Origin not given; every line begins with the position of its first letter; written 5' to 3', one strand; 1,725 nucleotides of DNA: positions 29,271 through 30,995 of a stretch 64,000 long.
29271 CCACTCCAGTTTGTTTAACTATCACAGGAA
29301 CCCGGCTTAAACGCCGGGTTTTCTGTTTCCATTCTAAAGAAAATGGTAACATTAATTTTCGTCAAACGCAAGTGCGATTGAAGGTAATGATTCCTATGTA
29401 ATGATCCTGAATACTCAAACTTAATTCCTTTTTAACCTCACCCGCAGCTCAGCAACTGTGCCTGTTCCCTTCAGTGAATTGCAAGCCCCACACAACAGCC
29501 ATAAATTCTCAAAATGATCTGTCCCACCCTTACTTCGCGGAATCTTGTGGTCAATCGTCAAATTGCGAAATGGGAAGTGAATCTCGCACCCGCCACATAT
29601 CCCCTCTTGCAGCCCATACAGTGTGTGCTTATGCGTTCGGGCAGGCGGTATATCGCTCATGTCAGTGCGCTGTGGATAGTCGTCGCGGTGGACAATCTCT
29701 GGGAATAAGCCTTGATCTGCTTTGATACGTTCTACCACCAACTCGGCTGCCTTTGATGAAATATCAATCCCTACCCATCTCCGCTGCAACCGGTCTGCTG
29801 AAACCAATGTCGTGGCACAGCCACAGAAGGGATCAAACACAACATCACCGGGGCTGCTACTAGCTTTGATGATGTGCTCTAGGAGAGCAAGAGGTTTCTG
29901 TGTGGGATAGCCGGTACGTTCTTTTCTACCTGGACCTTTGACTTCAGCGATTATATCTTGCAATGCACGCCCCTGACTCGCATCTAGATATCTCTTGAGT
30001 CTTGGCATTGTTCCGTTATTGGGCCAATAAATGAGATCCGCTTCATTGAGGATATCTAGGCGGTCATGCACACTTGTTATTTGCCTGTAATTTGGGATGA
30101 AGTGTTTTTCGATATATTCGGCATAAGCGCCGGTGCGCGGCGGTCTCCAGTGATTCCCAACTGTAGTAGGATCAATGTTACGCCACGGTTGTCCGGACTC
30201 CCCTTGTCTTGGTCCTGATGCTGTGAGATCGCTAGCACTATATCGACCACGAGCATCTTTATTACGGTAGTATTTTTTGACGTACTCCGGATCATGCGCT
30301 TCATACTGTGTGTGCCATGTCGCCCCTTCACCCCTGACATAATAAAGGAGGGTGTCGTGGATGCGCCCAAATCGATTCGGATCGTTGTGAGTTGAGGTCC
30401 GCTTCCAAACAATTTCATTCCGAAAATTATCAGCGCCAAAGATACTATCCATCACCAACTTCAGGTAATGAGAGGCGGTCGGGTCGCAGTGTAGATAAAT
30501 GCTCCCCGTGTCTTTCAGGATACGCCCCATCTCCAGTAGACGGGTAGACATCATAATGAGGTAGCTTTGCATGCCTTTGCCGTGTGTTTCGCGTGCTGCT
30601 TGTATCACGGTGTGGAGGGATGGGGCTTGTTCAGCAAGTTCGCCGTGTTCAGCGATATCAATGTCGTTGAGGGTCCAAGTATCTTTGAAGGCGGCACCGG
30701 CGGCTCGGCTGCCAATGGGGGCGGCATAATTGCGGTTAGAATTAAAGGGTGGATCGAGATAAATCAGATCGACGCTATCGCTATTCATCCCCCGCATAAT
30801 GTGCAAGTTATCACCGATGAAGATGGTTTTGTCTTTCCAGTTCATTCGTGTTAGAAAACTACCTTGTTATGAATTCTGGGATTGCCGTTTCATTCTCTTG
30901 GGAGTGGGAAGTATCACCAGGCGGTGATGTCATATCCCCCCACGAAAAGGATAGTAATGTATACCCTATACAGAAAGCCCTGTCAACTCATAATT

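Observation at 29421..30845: Single-polypeptide DNA amino-methyltransferase-HNH nuclease fusion without a separate restriction partner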

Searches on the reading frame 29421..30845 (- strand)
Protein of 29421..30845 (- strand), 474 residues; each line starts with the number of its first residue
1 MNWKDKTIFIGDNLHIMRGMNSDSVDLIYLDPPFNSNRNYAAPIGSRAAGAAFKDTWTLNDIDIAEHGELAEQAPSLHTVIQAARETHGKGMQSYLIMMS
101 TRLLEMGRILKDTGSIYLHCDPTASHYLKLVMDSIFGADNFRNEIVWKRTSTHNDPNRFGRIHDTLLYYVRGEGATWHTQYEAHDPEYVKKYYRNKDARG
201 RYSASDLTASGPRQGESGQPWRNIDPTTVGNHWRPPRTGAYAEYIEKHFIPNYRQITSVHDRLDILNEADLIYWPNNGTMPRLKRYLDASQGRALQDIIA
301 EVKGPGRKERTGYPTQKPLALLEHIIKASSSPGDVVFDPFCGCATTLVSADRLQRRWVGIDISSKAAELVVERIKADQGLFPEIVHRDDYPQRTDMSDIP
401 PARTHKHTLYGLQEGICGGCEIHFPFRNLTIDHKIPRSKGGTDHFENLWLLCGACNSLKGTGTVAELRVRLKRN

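Call 3: search_protein_families(library=pfam, proteins=[window:29421-30845:-], max_evalue=0.01)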
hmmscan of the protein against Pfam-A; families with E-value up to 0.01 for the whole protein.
window:29421-30845:- (474 aa): 4 families
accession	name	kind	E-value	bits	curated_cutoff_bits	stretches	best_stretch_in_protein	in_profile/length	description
PF01555.25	N6_N4_Mtase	-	9.8e-40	137.3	26.7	1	25-371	1-220/221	DNA methylase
PF01844.29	HNH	-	2.8e-12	47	21.4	1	417-461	1-46/47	HNH endonuclease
PF14279.12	HNH_5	-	1.5e-10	41.3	27.5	1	417-468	1-52/56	HNH endonuclease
PF13395.12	HNH_4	-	0.0079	16.6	22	0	427-463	16-52/54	HNH endonuclease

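Call 4: search_protein_families(library=padloc, proteins=[window:29421-30845:-], max_evalue=0.01)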
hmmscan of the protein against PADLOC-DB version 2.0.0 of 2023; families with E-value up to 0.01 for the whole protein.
window:29421-30845:- (474 aa): 79 families (the best 25 are shown)
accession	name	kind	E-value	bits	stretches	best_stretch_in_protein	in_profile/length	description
PDLC03354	MTase_II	-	2.2e-62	209.4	3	255-379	268-387/425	Type II methyltransferase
PDLC03339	MTase_II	-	3.7e-54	182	3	303-375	200-272/399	Type II methyltransferase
PDLC03300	MTase_II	-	2.3e-43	146.4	2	5-173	11-164/302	Type II methyltransferase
PDLC03633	MTase_III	-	4.6e-36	122.7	2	3-180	82-237/616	Type III methyltransferase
PDLC03371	MTase_II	-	5.6e-35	119.1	2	304-376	182-254/260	Type II methyltransferase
PDLC03644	MTase_III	-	8.4e-34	115.2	1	93-375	107-394/542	Type III methyltransferase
PDLC03636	MTase_III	-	2e-33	114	2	95-278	96-283/575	Type III methyltransferase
PDLC03299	MTase_II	-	1.4e-32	111.4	3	307-375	190-258/296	Type II methyltransferase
PDLC03638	MTase_III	-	1.9e-28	97.3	1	94-375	430-678/816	Type III methyltransferase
PDLC03635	MTase_III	-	2.3e-27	94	2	94-197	267-375/708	Type III methyltransferase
PDLC03634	MTase_III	-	2.5e-27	94.1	1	8-346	96-422/621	Type III methyltransferase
PDLC03641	MTase_III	-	4.9e-26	89.5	1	8-347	107-425/657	Type III methyltransferase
PDLC03216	MTase_II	-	1.6e-25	87.9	2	312-381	193-262/364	Type II methyltransferase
PDLC03265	MTase_II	-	3.1e-24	84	1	86-375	64-329/333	Type II methyltransferase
PDLC03738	oMTase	-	6.2e-24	82.4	2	312-376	203-267/376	orphan methyltransferase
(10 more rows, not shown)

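Call 5: search_protein_families(library=ncbifam, proteins=[window:29421-30845:-], max_evalue=0.01)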
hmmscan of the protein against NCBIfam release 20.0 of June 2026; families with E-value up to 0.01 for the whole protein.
window:29421-30845:- (474 aa): 5 families
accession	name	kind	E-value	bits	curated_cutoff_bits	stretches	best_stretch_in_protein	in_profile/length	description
NF008572.0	PRK11524.1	equivalog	4e-27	95.1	292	2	311-377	193-259/294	adenine-specific DNA-methyltransferase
NF050803.1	DnaMtaseCcrMCaul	equivalog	6.7e-24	84.4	830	2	310-378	183-251/350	adenine-specific DNA-methyltransferase CcrM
NF010253.0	PRK13699.1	subfamily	8.4e-13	48.5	244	1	309-378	140-209/226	DNA methyltransferase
NF040563.1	guided_IscB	equivalog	9.2e-08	31.6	175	1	427-467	203-243/314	RNA-guided endonuclease IscB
NF049971.1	CRISPR_Cas9d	exception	2e-06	26.7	375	1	403-462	534-596/986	type II CRISPR RNA-guided endonuclease Cas9d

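Call 8: find_homologous_proteins(query=window:29421-30845:-, max_evalue=1e-10)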
Query window:29421-30845:- (474 aa): 8000 proteins with E <= 1e-10 among 8000 candidates; the best 120 are listed.
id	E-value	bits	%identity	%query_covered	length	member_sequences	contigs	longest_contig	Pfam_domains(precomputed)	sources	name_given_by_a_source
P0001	3.9e-296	1001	89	100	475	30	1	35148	PF01844.30,PF14279.13,PF01555.25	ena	-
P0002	1.6e-294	995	88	100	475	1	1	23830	PF01844.30,PF14279.13,PF01555.25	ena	-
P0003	1.1e-281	953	84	100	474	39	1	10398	PF01844.30,PF14279.13,PF01555.25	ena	-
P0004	1.1e-277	940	83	100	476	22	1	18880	PF01844.30,PF14279.13,PF01555.25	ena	-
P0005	5.3e-276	934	83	100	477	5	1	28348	PF01844.30,PF14279.13,PF01555.25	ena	-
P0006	2.5e-273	925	81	100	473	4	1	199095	PF01844.30,PF14279.13,PF01555.25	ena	-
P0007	7.1e-270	914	80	100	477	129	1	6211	PF01844.30,PF14279.13,PF01555.25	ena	-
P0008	1.6e-269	913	80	100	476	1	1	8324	PF01844.30,PF14279.13,PF01555.25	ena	-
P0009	4.0e-257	872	77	99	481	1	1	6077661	PF01844.30,PF14279.13,PF01555.25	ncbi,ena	-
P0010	3.6e-255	866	76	99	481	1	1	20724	PF01844.30,PF14279.13,PF01555.25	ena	-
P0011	9.4e-255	864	76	99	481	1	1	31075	PF01844.30,PF14279.13,PF01555.25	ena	-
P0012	8.7e-247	838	80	89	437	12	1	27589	PF01844.30,PF14279.13,PF01555.25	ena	-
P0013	3.2e-246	836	73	100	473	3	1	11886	PF01844.30,PF14279.13,PF01555.25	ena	-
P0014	7.8e-246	835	73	100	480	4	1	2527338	PF01844.30,PF14279.13,PF01555.25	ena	-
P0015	7.2e-245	832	73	100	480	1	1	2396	PF01844.30,PF14279.13,PF01555.25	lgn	-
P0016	4.1e-240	816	73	100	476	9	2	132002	PF01844.30,PF14279.13,PF01555.25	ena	-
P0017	3.8e-227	773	71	100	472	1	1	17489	PF01844.30,PF14279.13,PF01555.25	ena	-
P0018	4.7e-227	773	71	99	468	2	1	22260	PF01844.30,PF14279.13,PF01555.25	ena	-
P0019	8.5e-227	772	70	100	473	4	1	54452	PF01844.30,PF14279.13,PF01555.25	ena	-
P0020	2.8e-225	767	70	100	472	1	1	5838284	PF01844.30,PF14279.13,PF01555.25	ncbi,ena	-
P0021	4.9e-224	763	69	100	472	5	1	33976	PF01844.30,PF14279.13,PF01555.25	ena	-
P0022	1.1e-223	762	69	100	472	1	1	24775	PF01844.30,PF14279.13,PF01555.25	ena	-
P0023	9.2e-223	759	69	100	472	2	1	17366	PF01844.30,PF14279.13,PF01555.25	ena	-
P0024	7.7e-222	756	69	100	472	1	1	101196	PF01844.30,PF14279.13,PF01555.25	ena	-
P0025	1.8e-221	754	69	100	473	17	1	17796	PF01844.30,PF14279.13,PF01555.25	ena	-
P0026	2.4e-221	754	69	100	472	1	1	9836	PF01844.30,PF14279.13,PF01555.25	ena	-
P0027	5.3e-221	753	69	100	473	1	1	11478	PF01844.30,PF14279.13,PF01555.25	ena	-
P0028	1.1e-220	752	69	100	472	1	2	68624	PF01844.30,PF14279.13,PF01555.25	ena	-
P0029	1.6e-220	751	68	100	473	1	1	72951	PF01844.30,PF14279.13,PF01555.25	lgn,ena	-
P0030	1.8e-220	751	69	100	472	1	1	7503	PF01844.30,PF14279.13,PF01555.25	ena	-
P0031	2.5e-220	751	69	100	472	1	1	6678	PF01844.30,PF14279.13,PF01555.25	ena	-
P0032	3.6e-220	750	69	100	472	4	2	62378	PF01844.30,PF14279.13,PF01555.25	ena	-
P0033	6.1e-220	749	69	100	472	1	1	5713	PF01844.30,PF14279.13,PF01555.25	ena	-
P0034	7.8e-219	746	69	100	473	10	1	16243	PF01844.30,PF14279.13,PF01555.25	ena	-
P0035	8.7e-219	746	66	100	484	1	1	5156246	PF01844.30,PF14279.13,PF01555.25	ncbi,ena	-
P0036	1.8e-218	744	70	93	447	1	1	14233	PF01555.25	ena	-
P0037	1.4e-217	742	80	83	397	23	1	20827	PF01555.25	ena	-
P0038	2.7e-217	741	68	100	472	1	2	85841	PF01844.30,PF14279.13,PF01555.25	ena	-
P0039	2.9e-217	740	68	99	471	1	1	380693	PF01844.30,PF14279.13,PF01555.25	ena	-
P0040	4.3e-214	730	68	97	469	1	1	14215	PF01844.30,PF14279.13,PF01555.25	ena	-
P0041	4.6e-214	730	70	100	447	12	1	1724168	PF01844.30,PF14279.13,PF01555.25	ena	-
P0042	1.5e-212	725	63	99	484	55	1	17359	PF01844.30,PF14279.13,PF01555.25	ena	-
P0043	2.0e-209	715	69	100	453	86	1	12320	PF01844.30,PF14279.13,PF01555.25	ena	-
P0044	5.2e-209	713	64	99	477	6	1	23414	PF01844.30,PF14279.13,PF01555.25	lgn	-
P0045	4.0e-208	710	64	99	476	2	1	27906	PF01844.30,PF14279.13,PF01555.25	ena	-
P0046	5.1e-208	710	67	97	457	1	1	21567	PF01844.30,PF14279.13,PF01555.25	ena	-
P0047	7.9e-208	709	69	99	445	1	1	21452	PF01844.30,PF14279.13,PF01555.25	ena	-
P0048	4.7e-207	707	69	100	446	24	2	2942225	PF01844.30,PF14279.13,PF01555.25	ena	-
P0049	3.5e-204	697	62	100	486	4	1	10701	PF01844.30,PF14279.13,PF01555.25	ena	-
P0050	5.6e-202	690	67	99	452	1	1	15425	PF01844.30,PF14279.13,PF01555.25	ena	-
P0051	1.0e-200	686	62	98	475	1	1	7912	PF01844.30,PF14279.13,PF01555.25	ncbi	-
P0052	4.6e-200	684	61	99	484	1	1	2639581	PF01844.30,PF14279.13,PF01555.25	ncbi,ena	-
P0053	8.1e-200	683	61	100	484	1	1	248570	PF01844.30,PF14279.13,PF01555.25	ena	-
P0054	3.9e-199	681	61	99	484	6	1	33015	PF01844.30,PF14279.13,PF01555.25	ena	-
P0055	6.5e-199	680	61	100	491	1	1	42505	PF01844.30,PF14279.13,PF01555.25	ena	-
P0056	4.8e-198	677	60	100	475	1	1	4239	PF01844.30,PF14279.13,PF01555.25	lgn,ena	-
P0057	6.3e-198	677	60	99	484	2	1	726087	PF01844.30,PF14279.13,PF01555.25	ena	-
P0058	8.0e-198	676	60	100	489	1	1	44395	PF03602.22,PF01844.30,PF14279.13,PF01555.25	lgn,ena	-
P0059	8.4e-198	676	60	100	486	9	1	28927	PF01844.30,PF14279.13,PF01555.25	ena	-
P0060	4.3e-197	674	61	100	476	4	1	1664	PF01844.30,PF14279.13,PF01555.25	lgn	-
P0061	1.4e-196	672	59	99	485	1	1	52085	PF01844.30,PF14279.13,PF01555.25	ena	-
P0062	1.6e-196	672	60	100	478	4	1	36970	PF01844.30,PF14279.13,PF01555.25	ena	-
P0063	2.8e-196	671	61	100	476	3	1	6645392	PF01844.30,PF14279.13,PF01555.25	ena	-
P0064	2.9e-196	671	61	100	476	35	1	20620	PF01844.30,PF14279.13,PF01555.25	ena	-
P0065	4.1e-196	671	61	100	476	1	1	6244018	PF01844.30,PF14279.13,PF01555.25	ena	-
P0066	4.9e-196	670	61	99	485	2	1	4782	PF01844.30,PF14279.13,PF01555.25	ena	-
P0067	5.4e-196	670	59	99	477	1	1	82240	PF01844.30,PF14279.13,PF01555.25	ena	-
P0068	6.0e-196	670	59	100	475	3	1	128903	PF01844.30,PF14279.13,PF01555.25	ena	-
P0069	1.9e-195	669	60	100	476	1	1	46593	PF01844.30,PF14279.13,PF01555.25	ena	-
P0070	2.2e-195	668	61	100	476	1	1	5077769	PF01844.30,PF14279.13,PF01555.25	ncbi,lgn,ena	-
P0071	4.5e-195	667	60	100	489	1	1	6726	PF01844.30,PF14279.13,PF01555.25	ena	-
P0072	9.0e-195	666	61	100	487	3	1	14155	PF01844.30,PF14279.13,PF01555.25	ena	-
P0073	1.4e-194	666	61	100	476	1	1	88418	PF01844.30,PF14279.13,PF01555.25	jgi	-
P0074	2.0e-194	665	60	99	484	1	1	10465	PF01844.30,PF14279.13,PF01555.25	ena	-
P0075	2.8e-194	665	61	100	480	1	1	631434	PF01844.30,PF14279.13,PF01555.25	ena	-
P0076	2.9e-194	665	60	99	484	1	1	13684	PF13395.13,PF01844.30,PF14279.13,PF01555.25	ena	-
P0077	4.7e-194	664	60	100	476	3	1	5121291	PF01844.30,PF14279.13,PF01555.25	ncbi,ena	-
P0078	5.0e-194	664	59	100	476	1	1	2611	PF01844.30,PF14279.13,PF01555.25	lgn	-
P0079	5.7e-194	664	61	99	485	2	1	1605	PF01844.30,PF14279.13,PF01555.25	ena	-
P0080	5.8e-194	664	62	99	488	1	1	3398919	PF01844.30,PF14279.13,PF01555.25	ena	-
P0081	6.4e-194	663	59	100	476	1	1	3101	PF01844.30,PF14279.13,PF01555.25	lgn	-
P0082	7.8e-194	663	59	100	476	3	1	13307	PF01844.30,PF14279.13,PF01555.25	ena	-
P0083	9.4e-194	663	61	99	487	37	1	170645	PF01844.30,PF14279.13,PF01555.25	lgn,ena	-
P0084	1.3e-193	663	61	100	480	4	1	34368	PF01844.30,PF14279.13,PF01555.25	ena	-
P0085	1.4e-193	662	62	98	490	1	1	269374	PF13395.13,PF01844.30,PF14279.13,PF01555.25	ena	-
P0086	1.7e-193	662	62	99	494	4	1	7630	PF01844.30,PF14279.13,PF01555.25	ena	-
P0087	1.8e-193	662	60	100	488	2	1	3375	PF01844.30,PF14279.13,PF01555.25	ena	-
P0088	2.1e-193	662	60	100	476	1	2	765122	PF01844.30,PF14279.13,PF01555.25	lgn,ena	-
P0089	4.5e-193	661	59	99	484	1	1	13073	PF01844.30,PF14279.13,PF01555.25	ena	-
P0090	1.5e-192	659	60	100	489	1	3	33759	PF01844.30,PF14279.13,PF01555.25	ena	-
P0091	1.6e-192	659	60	100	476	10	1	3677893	PF01844.30,PF14279.13,PF01555.25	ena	-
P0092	3.4e-192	658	60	99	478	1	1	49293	PF01844.30,PF14279.13,PF01555.25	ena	-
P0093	1.2e-191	656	60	99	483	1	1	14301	PF01844.30,PF14279.13,PF01555.25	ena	-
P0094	1.5e-191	656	59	100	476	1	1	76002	PF01844.30,PF14279.13,PF01555.25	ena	-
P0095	1.8e-191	655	60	99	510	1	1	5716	PF01844.30,PF14279.13,PF01555.25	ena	-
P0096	2.6e-191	655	60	99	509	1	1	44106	PF01844.30,PF14279.13,PF01555.25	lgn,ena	-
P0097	2.9e-191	655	59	100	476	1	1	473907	PF01844.30,PF14279.13,PF01555.25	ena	-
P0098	3.0e-191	655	60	99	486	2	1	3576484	PF01844.30,PF14279.13,PF01555.25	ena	-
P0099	4.6e-191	654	60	100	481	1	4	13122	PF01844.30,PF14279.13,PF01555.25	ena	-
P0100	5.4e-191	654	59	100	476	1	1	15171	PF01844.30,PF14279.13,PF01555.25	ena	-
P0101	5.4e-191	654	59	100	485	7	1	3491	PF01844.30,PF02945.22,PF14279.13,PF01555.25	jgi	-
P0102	7.4e-191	653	59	99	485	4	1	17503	PF01844.30,PF14279.13,PF01555.25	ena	-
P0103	1.2e-190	653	59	100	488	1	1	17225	PF01844.30,PF14279.13,PF01555.25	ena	-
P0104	1.6e-190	652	61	99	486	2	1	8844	PF01844.30,PF14279.13,PF01555.25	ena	-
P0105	3.7e-190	651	58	100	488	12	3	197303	PF01844.30,PF14279.13,PF01555.25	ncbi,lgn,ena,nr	ncbi:MAG: site-specific DNA-methyltransferase [Acidobacteriia bacterium]|nr:site-specific DNA-methyl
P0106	3.9e-190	651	60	100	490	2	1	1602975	PF13395.13,PF01844.30,PF14279.13,PF01555.25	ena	-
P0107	6.4e-190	650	59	100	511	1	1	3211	PF01844.30,PF14279.13,PF01555.25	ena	-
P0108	1.0e-189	650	60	99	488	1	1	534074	PF13847.13,PF01844.30,PF14279.13,PF01555.25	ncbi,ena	-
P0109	1.0e-189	650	60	100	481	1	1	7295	PF01844.30,PF14279.13,PF01555.25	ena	-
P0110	1.5e-189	649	61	96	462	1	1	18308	PF13395.13,PF01844.30,PF14279.13,PF01555.25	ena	-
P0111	1.5e-189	649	59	100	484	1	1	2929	PF01844.30,PF14279.13,PF01555.25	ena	-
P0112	1.8e-189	649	59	100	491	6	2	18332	PF13395.13,PF01844.30,PF14279.13,PF01555.25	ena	-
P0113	1.8e-189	649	60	100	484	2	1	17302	PF13395.13,PF01844.30,PF14279.13,PF01555.25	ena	-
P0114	2.0e-189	649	59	97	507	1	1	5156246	PF01844.30,PF14279.13,PF01555.25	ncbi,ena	-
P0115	2.3e-189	649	58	99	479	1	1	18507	PF01844.30,PF14279.13,PF01555.25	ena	-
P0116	2.4e-189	648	59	100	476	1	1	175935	PF01844.30,PF14279.13,PF01555.25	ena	-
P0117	4.7e-189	647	58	99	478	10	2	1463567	PF01844.30,PF14279.13,PF01555.25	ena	-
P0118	5.4e-189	647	59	99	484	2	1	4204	PF13395.13,PF01844.30,PF14279.13,PF01555.25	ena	-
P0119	6.4e-189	647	59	100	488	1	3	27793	PF01844.30,PF14279.13,PF01555.25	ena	-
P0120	1.3e-188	646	60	98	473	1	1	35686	PF01844.30,PF14279.13,PF01555.25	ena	-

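Call 9: find_related_loci(query=window:29421-30845:-, collection=genome_contigs, flank=8000)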
Query window:29421-30845:- (474 aa) in genome_contigs; peptide patterns used: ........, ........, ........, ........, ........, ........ (x = any residue, [..] = any of these).
597 stretches matched a pattern (row limit reached: there are more); 551 encode a relative of the query (tblastn E <= 1e-3); the best 80 are kept; 79 distinct loci.
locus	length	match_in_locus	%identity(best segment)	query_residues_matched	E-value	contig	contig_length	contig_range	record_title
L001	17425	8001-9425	83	1-473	0e+0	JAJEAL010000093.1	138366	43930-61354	MAG: Candidatus Poribacteria bacterium isolate jk18x7bins.5 k141_2420995, whole genome shotgun sequence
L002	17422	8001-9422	83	1-472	0e+0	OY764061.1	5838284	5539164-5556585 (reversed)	MAG: Candidatus Poribacteria bacterium isolate 89293177-375a-4259-af6b-6508537173d0 genome assembly, chromosome: 1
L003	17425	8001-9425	81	1-473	0e+0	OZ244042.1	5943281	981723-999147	MAG: Candidatus Poribacteria bacterium isolate 82c2f847-b3a6-4516-8f18-366283cf6473 genome assembly, chromosome: 1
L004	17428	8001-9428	82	1-474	0e+0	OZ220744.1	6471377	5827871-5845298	MAG: Candidatus Poribacteria bacterium isolate 67f587a8-c379-43ee-8694-439c00dbce40 genome assembly, chromosome: 1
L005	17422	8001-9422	82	1-472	0e+0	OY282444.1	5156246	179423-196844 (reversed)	MAG: uncultured Poribacteria bacterium genome assembly, chromosome: 1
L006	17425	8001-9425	81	1-473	0e+0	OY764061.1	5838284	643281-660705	MAG: Candidatus Poribacteria bacterium isolate 89293177-375a-4259-af6b-6508537173d0 genome assembly, chromosome: 1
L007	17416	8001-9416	80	2-471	0e+0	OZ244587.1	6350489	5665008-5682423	MAG: Candidatus Poribacteria bacterium isolate 01ec1ce0-d2a5-493a-a37f-f7455bcb6da2 genome assembly, chromosome: 1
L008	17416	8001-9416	70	1-473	0e+0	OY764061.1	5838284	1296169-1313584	MAG: Candidatus Poribacteria bacterium isolate 89293177-375a-4259-af6b-6508537173d0 genome assembly, chromosome: 1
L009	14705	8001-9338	68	1-473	0e+0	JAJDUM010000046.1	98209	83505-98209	MAG: Candidatus Poribacteria bacterium isolate jk18x1bzbins.78 k141_1004134, whole genome shotgun sequence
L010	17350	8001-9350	67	1-471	0e+0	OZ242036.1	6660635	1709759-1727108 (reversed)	MAG: Candidatus Poribacteria bacterium isolate 54b3e0b4-8990-4cd1-959a-c9693763f33b genome assembly, chromosome: 1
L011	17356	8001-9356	66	1-473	0e+0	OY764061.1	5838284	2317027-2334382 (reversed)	MAG: Candidatus Poribacteria bacterium isolate 89293177-375a-4259-af6b-6508537173d0 genome assembly, chromosome: 1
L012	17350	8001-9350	67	1-471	0e+0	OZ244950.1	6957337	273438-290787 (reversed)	MAG: Candidatus Poribacteria bacterium isolate 1741874c-865a-47cd-958f-7fa2b3d0eca7 genome assembly, chromosome: 1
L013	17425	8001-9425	63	2-472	0e+0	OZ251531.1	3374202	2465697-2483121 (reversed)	MAG: Dehalococcoidia bacterium isolate dbfc7836-c0f4-4258-ad9f-d4e7c961b2d4 genome assembly, chromosome: 1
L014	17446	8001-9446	58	1-474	0e+0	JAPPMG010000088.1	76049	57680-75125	MAG: Bryobacterales bacterium isolate RHO3_bin_40 NODE_794_length_76049_cov_47.805919, whole genome shotgun sequence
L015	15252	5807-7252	58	1-474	0e+0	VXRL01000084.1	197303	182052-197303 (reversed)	MAG: Terriglobia bacterium isolate SB0664_bin_31 NODE_53_length_197303_cov_19.562348, whole genome shotgun sequence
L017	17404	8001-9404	58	2-472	0e+0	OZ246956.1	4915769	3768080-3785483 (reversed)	MAG: Thermoanaerobaculia bacterium isolate 44e70480-f7af-46fd-94ad-8fb40e9277de genome assembly, chromosome: 1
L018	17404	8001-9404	58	2-472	0e+0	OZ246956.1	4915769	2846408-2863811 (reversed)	MAG: Thermoanaerobaculia bacterium isolate 44e70480-f7af-46fd-94ad-8fb40e9277de genome assembly, chromosome: 1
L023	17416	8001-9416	59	2-472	0e+0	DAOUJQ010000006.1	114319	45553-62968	MAG TPA_asm: Dehalococcoidia bacterium isolate S34_275 k113_1255241, whole genome shotgun sequence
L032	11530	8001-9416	57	2-473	1e-174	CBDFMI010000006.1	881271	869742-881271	MAG: bacterium isolate 0c387635-7a99-40f5-a4bd-638620f608dd genome assembly, contig: contig_6, whole genome shotgun sequ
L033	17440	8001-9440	58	2-472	4e-174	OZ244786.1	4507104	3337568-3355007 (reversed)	MAG: Candidatus Multivorans sp. isolate 506956bb-d3ba-4b36-a8b3-9439da49a84d genome assembly, chromosome: 1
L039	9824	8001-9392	54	2-469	6e-165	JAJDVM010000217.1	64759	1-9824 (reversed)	MAG: Defluviicoccus sp. isolate jk18x22bins.41 k141_454326, whole genome shotgun sequence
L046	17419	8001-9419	58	2-473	0e+0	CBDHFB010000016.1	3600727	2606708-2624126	MAG: Dehalococcoidia bacterium isolate 5892fe59-49e4-48a8-8c95-40c51a55cd3e genome assembly, contig: contig_12, whole ge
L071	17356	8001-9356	50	2-469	9e-147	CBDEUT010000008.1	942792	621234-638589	MAG: Alphaproteobacteria bacterium isolate fc402c75-b288-4e17-89ce-89b0a21d97e0 genome assembly, contig: contig_8, whole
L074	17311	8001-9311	50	2-472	2e-142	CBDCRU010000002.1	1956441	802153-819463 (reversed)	MAG: Alphaproteobacteria bacterium isolate 004192cc-7be1-4318-a486-98437b1b10df genome assembly, contig: contig_2, whole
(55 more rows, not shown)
